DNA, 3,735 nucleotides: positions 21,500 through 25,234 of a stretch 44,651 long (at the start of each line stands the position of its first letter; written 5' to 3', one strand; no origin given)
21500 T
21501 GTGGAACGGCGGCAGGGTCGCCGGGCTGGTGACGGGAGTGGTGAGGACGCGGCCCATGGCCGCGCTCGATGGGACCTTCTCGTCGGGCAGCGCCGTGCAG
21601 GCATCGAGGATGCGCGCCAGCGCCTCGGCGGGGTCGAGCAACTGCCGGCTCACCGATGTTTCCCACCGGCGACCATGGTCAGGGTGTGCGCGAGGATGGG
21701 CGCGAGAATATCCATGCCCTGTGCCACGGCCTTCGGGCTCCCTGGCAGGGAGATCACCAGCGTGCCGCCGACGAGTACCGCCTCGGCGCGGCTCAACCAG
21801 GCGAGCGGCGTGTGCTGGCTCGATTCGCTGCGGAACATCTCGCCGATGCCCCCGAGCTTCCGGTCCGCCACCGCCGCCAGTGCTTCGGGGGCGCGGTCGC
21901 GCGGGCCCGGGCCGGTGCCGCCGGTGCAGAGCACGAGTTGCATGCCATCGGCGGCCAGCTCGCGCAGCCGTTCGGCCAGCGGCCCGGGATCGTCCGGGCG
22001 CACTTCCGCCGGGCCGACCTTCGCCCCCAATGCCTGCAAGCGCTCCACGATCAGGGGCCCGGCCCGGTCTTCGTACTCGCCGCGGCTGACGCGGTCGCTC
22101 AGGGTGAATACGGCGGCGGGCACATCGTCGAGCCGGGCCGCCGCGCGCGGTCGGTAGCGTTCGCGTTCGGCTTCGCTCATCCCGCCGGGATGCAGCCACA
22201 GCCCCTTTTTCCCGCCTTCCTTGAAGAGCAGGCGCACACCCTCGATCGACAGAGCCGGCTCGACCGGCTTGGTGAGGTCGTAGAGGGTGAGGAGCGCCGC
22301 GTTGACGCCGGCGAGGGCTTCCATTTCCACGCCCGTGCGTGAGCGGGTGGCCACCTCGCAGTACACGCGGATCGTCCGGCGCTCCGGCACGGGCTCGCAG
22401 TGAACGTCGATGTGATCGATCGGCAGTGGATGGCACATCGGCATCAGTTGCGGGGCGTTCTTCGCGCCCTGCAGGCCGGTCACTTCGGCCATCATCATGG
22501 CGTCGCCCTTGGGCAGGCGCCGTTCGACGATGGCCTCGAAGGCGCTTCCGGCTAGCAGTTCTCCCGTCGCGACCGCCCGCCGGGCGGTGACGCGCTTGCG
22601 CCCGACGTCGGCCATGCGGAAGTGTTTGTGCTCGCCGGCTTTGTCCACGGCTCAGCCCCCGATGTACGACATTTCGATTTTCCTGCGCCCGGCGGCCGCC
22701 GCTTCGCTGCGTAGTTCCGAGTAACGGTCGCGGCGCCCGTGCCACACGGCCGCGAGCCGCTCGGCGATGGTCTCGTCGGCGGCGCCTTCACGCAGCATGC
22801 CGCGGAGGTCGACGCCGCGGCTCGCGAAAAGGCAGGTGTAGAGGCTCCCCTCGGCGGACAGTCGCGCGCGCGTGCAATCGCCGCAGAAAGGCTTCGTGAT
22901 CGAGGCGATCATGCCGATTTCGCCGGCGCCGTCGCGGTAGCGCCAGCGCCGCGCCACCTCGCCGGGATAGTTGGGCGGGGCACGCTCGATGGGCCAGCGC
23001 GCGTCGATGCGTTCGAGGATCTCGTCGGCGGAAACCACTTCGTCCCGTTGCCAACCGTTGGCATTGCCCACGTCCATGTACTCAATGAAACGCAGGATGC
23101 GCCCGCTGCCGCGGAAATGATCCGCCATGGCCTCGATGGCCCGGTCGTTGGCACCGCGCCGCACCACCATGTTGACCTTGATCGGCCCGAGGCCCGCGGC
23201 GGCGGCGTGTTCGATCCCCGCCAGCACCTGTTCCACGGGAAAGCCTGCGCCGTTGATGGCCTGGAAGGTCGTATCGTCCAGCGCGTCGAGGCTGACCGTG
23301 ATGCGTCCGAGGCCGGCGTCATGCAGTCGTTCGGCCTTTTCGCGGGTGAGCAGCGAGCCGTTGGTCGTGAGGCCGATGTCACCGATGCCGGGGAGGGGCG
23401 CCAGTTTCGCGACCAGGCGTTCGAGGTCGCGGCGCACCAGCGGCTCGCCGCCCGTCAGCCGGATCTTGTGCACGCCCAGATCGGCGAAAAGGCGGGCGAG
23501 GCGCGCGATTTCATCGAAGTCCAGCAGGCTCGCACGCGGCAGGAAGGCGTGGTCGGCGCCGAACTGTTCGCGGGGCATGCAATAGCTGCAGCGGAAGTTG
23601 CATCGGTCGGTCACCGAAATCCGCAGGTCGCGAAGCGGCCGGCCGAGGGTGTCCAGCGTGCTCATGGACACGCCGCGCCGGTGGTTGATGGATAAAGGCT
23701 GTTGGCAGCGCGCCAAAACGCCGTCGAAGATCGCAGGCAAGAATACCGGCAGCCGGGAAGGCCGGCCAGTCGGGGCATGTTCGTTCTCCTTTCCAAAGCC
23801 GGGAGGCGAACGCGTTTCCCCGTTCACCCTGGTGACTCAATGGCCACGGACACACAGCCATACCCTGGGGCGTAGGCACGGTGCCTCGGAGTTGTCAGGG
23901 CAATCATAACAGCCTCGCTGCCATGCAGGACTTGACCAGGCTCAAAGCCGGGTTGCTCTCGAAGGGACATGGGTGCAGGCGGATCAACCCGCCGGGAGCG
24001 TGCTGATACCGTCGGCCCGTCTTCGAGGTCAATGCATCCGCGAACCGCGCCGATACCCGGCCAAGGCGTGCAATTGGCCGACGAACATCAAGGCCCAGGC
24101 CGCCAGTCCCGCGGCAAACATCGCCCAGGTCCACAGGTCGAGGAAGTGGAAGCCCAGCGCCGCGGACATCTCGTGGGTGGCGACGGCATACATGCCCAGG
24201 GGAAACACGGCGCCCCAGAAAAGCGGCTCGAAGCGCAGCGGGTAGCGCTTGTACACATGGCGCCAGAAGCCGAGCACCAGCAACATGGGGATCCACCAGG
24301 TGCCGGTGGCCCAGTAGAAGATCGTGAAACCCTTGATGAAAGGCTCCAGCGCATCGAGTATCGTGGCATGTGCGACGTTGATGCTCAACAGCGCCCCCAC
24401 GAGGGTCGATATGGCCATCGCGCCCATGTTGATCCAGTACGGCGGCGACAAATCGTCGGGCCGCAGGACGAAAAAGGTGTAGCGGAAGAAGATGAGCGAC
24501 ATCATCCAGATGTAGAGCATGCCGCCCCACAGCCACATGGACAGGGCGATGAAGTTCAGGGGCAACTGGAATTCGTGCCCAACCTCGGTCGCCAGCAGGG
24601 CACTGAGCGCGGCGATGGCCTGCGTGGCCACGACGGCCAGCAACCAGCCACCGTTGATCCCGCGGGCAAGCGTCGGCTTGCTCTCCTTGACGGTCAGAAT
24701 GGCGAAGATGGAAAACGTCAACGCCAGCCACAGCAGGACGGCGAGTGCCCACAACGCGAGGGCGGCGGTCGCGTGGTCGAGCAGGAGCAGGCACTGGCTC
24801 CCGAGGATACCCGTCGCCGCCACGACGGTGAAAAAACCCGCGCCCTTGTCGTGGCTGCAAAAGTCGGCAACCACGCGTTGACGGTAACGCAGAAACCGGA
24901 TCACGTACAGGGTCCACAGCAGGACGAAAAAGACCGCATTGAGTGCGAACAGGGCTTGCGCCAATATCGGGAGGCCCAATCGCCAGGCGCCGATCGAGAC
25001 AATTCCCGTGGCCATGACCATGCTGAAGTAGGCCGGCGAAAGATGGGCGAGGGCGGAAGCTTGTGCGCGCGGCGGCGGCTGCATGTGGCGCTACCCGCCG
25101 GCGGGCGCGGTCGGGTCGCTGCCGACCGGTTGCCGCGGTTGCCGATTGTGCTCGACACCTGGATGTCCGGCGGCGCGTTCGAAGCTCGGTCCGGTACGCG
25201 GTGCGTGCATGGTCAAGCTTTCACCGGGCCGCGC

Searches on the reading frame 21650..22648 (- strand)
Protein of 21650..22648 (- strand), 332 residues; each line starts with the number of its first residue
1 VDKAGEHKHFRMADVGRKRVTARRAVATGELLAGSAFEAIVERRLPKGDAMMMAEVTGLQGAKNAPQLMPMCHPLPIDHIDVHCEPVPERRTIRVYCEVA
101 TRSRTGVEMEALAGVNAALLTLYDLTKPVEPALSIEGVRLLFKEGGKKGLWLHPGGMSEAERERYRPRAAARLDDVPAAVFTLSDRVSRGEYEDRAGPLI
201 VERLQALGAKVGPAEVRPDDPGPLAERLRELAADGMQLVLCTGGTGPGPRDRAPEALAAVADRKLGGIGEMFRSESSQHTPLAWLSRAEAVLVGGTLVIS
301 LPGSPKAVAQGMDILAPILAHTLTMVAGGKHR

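Call 34: search_protein_families(library=pfam, proteins=[window:21650-22648:-], max_evalue=0.001)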
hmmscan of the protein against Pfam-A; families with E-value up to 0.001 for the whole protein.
window:21650-22648:- (332 aa): 2 families
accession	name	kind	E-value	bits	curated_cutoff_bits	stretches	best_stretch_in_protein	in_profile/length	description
PF01967.27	MoaC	-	9.2e-41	139.5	27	1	12-146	1-136/136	MoaC family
PF00994.29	MoCF_biosynth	-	4.3e-30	104.8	26.6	1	179-321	1-144/144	Probable molybdopterin binding domain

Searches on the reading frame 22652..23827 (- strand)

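Call 34: search_protein_families(library=pfam, proteins=[window:22652-23827:-], max_evalue=0.001)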
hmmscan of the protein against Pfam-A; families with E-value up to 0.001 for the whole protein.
window:22652-23827:- (391 aa): 2 families
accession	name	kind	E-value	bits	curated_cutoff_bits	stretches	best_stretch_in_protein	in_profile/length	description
PF06463.18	Mob_synth_C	-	3.8e-39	134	37.4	1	245-370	3-127/128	Molybdenum Cofactor Synthesis C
PF04055.27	Radical_SAM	-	4.2e-36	125.1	29.5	1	70-236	1-164/166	Radical SAM superfamily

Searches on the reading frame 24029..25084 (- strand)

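Call 34: search_protein_families(library=pfam, proteins=[window:24029-25084:-], max_evalue=0.001)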
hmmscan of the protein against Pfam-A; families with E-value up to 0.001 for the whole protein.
window:24029-25084:- (351 aa): 1 family
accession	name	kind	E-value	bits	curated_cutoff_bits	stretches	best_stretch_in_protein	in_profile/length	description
PF03595.22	SLAC1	-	1.3e-50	172.9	27.9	1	14-337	1-330/331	Voltage-dependent anion channel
